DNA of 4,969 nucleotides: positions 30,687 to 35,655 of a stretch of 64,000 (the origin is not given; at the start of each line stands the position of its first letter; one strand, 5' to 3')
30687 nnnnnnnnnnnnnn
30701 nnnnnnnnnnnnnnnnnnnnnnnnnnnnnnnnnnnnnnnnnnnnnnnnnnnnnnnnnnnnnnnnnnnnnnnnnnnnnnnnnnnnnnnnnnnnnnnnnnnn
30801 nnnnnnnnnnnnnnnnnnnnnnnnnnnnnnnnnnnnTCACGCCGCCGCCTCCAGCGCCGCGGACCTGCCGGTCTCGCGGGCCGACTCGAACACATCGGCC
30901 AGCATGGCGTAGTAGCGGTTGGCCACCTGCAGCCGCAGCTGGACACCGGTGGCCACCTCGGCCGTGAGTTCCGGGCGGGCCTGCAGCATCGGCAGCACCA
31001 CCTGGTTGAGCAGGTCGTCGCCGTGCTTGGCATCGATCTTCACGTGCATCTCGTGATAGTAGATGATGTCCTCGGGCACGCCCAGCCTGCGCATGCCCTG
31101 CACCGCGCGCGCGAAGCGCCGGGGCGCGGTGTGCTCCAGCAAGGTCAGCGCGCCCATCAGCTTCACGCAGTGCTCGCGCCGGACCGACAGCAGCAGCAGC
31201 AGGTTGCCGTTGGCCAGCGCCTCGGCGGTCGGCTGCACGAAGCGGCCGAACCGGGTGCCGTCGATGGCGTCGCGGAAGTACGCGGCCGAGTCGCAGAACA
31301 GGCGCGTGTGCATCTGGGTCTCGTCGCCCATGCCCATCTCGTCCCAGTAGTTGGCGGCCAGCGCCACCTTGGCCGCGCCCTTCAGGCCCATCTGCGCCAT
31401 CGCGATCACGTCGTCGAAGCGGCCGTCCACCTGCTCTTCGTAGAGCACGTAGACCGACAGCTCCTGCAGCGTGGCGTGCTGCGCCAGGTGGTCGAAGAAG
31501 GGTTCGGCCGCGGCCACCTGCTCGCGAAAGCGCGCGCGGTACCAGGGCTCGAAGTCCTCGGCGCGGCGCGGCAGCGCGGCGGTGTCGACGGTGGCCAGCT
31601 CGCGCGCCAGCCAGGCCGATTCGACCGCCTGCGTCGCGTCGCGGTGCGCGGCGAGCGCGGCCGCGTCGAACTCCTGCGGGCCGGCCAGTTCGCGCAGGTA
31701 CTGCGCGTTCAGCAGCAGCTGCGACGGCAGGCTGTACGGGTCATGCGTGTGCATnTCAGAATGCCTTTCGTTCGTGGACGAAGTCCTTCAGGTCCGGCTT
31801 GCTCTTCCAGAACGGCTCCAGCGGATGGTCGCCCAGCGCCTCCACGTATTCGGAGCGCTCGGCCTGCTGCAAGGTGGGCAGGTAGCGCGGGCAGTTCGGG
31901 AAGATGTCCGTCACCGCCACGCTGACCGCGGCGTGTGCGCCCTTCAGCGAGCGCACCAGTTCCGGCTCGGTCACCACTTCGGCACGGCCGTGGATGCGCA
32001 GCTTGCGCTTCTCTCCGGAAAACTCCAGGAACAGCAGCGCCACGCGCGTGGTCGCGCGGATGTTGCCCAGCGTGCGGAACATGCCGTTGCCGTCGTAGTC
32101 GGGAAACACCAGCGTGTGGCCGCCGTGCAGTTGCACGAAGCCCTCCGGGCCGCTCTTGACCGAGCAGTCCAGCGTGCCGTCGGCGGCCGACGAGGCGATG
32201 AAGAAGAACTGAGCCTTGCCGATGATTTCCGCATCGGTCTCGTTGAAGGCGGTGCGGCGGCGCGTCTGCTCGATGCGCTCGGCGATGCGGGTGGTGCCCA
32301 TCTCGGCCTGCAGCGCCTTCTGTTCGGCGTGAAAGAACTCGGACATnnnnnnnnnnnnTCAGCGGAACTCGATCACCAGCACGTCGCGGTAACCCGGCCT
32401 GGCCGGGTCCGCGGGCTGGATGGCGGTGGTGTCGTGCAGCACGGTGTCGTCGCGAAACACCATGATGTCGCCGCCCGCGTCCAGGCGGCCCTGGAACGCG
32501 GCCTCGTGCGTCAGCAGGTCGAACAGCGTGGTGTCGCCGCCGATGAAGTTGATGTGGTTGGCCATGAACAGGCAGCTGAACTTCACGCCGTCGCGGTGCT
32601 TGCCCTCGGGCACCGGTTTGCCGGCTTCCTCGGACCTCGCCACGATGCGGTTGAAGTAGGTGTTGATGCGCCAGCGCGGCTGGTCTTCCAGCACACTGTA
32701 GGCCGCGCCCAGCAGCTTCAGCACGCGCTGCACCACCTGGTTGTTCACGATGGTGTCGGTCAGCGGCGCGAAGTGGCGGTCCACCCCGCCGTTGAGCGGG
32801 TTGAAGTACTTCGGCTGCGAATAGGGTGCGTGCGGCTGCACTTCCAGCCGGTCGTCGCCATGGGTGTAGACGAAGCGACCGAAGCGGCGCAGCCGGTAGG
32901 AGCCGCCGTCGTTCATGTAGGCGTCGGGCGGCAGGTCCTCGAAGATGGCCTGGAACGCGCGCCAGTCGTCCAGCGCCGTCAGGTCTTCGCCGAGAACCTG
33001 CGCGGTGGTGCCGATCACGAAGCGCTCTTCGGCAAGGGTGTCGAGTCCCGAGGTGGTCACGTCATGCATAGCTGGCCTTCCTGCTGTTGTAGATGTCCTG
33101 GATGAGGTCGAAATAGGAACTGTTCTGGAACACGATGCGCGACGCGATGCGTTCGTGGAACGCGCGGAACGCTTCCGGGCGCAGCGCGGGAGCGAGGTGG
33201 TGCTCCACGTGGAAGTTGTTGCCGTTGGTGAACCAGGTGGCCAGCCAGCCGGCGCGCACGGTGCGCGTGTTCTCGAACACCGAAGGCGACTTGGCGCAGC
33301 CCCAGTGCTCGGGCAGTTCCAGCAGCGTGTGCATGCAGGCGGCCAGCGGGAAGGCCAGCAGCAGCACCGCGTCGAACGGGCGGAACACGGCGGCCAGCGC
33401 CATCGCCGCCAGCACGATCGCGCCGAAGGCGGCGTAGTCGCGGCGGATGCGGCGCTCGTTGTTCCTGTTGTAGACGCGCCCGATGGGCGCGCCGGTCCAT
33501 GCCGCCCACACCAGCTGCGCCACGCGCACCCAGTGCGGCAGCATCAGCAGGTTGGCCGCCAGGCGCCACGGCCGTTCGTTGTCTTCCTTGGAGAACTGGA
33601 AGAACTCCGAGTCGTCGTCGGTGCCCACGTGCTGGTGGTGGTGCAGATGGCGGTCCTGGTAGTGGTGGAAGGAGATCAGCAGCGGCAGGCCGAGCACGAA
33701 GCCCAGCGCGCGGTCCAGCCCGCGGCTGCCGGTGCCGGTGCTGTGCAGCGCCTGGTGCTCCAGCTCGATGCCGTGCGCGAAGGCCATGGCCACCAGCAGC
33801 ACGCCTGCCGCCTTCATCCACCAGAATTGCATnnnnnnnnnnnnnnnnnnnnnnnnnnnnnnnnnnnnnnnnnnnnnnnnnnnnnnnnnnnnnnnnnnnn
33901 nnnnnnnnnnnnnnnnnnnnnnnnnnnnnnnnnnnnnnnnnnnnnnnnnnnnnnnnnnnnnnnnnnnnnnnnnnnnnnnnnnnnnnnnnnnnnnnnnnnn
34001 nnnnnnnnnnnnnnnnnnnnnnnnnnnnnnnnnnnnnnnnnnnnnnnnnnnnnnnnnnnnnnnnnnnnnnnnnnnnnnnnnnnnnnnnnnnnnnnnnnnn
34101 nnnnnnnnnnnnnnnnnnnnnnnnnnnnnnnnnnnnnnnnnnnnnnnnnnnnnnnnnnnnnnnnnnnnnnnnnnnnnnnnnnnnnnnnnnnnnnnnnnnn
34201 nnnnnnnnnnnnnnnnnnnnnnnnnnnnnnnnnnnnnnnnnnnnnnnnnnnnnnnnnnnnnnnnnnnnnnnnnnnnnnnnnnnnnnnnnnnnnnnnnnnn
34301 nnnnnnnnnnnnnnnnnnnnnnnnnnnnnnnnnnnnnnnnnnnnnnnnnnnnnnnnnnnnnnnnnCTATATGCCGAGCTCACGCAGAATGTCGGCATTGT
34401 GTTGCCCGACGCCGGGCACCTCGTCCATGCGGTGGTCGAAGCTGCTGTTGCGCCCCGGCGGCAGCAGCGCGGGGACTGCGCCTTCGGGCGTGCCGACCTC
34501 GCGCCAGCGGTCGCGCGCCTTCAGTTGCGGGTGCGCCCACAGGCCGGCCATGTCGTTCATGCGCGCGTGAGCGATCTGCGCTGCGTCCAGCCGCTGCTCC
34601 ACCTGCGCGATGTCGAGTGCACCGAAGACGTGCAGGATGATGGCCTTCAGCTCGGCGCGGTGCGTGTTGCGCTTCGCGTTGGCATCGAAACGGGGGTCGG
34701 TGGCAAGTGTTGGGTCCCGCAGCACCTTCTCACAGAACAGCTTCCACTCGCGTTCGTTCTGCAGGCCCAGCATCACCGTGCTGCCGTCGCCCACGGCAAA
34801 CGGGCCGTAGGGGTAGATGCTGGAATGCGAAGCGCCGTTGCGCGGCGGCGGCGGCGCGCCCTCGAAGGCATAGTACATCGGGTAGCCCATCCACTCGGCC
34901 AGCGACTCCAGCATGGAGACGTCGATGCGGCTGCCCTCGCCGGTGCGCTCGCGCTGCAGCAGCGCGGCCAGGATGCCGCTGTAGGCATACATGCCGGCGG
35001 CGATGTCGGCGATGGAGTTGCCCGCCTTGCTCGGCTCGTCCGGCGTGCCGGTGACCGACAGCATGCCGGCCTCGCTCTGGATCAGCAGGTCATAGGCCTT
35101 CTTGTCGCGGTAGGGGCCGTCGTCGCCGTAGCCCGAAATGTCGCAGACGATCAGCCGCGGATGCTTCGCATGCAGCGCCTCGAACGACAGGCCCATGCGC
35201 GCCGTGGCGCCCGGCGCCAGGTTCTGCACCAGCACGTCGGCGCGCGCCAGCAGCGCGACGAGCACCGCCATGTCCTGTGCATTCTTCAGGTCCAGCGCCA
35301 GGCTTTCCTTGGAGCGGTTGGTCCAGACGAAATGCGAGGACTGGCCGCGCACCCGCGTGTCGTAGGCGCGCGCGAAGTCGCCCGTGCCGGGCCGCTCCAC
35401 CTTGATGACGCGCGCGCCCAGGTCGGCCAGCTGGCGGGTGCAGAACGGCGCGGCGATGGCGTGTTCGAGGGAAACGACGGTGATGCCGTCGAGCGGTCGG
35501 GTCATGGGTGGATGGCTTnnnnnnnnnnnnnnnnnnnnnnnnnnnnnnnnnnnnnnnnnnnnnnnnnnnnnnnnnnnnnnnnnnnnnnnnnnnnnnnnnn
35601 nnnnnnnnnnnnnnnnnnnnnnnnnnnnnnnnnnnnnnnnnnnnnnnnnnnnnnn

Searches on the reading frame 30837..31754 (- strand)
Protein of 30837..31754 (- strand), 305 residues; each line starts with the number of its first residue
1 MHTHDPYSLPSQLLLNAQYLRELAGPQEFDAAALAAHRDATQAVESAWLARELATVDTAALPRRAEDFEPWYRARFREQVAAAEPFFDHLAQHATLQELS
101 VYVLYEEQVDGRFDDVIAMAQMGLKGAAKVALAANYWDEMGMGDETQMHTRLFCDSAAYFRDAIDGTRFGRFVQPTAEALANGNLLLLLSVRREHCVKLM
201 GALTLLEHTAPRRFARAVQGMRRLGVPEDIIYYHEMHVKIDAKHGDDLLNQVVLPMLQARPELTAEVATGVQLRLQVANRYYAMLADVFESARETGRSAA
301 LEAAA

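Call 53: search_protein_families(library=pfam, proteins=[window:30837-31754:-], max_evalue=0.001)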
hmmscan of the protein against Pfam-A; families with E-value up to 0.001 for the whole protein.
window:30837-31754:- (305 aa): 1 family
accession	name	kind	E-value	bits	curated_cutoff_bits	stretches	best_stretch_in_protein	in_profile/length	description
PF14518.11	Haem_oxygenas_2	-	5.4e-36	124.5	28.9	1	109-277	10-175/177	Iron-containing redox enzyme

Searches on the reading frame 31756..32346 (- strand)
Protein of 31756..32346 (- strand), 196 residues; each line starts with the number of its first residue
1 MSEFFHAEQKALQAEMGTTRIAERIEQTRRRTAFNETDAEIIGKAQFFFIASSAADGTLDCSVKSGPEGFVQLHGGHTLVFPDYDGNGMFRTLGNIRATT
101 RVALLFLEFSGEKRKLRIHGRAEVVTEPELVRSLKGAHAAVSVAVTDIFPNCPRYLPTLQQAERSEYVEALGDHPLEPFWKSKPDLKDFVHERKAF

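Call 53: search_protein_families(library=pfam, proteins=[window:31756-32346:-], max_evalue=0.001)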
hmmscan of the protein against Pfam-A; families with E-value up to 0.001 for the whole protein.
window:31756-32346:- (196 aa): 1 family
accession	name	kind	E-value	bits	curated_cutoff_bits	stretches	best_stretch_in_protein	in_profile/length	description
PF01243.27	PNPOx_N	-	4.7e-13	50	28.1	1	39-134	6-85/120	Pyridoxamine 5'-phosphate oxidase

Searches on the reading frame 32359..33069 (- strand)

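Call 53: search_protein_families(library=pfam, proteins=[window:32359-33069:-], max_evalue=0.001)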
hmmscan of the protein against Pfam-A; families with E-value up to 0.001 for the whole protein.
window:32359-33069:- (236 aa): 1 family
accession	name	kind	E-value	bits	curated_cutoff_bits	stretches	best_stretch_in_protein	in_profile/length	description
PF10014.15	2OG-Fe_Oxy_2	-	6.1e-55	186.3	23.1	1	41-233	2-191/192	2OG-Fe dioxygenase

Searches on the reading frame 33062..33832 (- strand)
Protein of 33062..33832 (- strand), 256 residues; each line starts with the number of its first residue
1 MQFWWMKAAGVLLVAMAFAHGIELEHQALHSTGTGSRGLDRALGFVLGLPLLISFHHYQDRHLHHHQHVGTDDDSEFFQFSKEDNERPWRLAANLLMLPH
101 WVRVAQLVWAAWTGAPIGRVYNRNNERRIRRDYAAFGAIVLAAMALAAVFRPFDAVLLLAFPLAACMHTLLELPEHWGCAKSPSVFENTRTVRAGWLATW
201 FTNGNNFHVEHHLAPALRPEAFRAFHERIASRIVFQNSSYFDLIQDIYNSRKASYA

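Call 10: search_protein_families(library=pfam, proteins=[window:33062-33832:-], max_evalue=0.001)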
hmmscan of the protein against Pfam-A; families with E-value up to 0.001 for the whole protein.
window:33062-33832:- (256 aa): 1 family
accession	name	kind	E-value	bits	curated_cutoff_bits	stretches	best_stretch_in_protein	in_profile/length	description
PF00487.30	FA_desaturase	-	3.9e-34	119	29.7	1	4-241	3-250/253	Fatty acid desaturase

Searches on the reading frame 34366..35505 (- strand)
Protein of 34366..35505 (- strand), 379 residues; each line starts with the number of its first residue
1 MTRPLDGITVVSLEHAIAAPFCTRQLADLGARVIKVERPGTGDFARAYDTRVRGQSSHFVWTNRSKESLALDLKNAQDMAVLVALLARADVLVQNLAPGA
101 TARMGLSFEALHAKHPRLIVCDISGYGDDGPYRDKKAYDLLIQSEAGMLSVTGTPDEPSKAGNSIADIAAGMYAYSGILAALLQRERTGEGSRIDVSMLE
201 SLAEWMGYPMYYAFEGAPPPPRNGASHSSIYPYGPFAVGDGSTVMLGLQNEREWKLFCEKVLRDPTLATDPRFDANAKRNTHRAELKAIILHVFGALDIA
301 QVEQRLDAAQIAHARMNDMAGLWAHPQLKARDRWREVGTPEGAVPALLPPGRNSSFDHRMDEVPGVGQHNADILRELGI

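Call 10: search_protein_families(library=pfam, proteins=[window:34366-35505:-], max_evalue=0.001)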
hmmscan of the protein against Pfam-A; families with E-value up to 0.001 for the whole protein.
window:34366-35505:- (379 aa): 1 family
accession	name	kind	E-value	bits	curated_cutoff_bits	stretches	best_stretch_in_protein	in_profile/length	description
PF02515.22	CoA_transf_3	-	1.2e-108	364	23.3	1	5-370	1-366/366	CoA-transferase family III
